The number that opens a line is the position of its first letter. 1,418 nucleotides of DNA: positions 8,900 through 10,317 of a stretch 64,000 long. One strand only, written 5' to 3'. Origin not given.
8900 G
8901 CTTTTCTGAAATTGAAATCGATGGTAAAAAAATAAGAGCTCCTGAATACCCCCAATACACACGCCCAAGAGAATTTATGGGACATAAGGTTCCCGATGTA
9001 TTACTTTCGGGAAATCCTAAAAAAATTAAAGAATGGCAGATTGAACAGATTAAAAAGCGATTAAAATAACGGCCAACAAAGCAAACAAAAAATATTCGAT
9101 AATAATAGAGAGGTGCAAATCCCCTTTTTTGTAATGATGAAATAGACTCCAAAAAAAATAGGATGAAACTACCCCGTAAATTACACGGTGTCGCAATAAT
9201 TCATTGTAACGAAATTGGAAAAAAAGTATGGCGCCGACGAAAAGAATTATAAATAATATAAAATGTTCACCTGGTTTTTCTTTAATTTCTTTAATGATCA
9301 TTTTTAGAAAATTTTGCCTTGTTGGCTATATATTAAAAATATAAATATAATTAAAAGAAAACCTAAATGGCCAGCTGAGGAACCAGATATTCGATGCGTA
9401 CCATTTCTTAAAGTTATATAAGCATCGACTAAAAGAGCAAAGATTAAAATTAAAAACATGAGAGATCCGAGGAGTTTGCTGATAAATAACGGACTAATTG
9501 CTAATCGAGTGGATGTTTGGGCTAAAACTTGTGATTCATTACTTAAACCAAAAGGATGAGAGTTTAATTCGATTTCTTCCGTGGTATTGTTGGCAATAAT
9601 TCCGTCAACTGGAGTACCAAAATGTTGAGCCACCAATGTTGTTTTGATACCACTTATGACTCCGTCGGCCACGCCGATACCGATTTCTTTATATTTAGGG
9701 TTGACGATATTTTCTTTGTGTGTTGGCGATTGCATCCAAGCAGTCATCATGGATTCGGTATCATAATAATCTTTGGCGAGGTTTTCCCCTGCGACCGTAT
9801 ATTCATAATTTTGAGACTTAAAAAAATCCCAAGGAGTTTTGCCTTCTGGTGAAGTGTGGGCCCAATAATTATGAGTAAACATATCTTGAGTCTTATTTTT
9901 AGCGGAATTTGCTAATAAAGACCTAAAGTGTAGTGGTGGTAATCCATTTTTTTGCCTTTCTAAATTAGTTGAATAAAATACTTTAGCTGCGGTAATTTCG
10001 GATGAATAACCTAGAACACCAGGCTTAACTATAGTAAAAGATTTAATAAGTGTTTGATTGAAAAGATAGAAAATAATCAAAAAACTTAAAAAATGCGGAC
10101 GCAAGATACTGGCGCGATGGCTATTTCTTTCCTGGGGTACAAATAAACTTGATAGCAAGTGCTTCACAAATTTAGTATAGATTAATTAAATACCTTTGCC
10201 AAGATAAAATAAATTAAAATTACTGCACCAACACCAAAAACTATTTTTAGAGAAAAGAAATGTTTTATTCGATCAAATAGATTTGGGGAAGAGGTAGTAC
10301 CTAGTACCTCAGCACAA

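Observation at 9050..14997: SipW/TasA-type surface-fibre locus in a CPR-like genome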

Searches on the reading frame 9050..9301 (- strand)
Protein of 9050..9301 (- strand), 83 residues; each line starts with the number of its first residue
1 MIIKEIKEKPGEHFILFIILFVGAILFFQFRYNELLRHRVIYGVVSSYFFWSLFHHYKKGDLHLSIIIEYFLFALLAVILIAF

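Call 3: search_protein_families(library=pfam, proteins=[window:9050-9301:-], max_evalue=0.1)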
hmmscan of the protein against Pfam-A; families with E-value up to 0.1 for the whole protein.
window:9050-9301:- (83 aa): 0 families

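Call 4: search_protein_families(library=ncbifam, proteins=[window:9050-9301:-], max_evalue=0.1)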
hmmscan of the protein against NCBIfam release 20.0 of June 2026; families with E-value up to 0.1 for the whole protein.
window:9050-9301:- (83 aa): 2 families
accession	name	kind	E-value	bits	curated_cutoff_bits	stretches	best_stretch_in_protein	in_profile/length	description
NF010198.0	PRK13673.1-5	equivalog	0.0034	17.7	116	1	15-83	45-114/118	hypothetical protein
TIGR00901.2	2A0125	subfamily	0.0086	14.8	350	1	20-83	289-354/417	AmpG family muropeptide MFS transporter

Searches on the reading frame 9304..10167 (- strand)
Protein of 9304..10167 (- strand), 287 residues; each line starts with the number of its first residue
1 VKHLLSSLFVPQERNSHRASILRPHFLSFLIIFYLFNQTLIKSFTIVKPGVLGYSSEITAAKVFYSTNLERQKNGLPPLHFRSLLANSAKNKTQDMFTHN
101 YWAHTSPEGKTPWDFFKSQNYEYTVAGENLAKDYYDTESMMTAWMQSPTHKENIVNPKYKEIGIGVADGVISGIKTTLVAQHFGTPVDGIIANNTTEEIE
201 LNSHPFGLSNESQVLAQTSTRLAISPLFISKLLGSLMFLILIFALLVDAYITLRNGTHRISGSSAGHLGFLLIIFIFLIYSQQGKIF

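Call 3: search_protein_families(library=pfam, proteins=[window:9304-10167:-], max_evalue=0.1)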
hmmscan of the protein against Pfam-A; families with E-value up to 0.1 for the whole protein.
window:9304-10167:- (287 aa): 2 families
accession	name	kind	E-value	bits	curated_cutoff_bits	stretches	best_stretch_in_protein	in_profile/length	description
PF00188.32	CAP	-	7.5e-17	62.7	21.1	1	67-168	4-104/117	Cysteine-rich secretory protein family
PF23448.1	CAP-like_CFAP184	-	0.068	13.8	27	0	92-167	50-122/131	CFAP184 CAP-like domain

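Call 4: search_protein_families(library=ncbifam, proteins=[window:9304-10167:-], max_evalue=0.1)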
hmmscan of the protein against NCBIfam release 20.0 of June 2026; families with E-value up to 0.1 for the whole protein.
window:9304-10167:- (287 aa): 3 families
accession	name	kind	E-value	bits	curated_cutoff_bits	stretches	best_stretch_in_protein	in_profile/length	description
TIGR02909.1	spore_YkwD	subfamily_domain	3.2e-31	107.9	171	1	62-183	7-125/127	uncharacterized protein, YkwD family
NF052539.1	DivAsocLipDalA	equivalog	2.8e-14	53.3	200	1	61-166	49-154/169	divisome-associated lipoprotein DalA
TIGR04210.1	bunya_NSm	equivalog_domain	0.071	13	28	0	173-252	13-92/173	bunyavirus nonstructural protein NSm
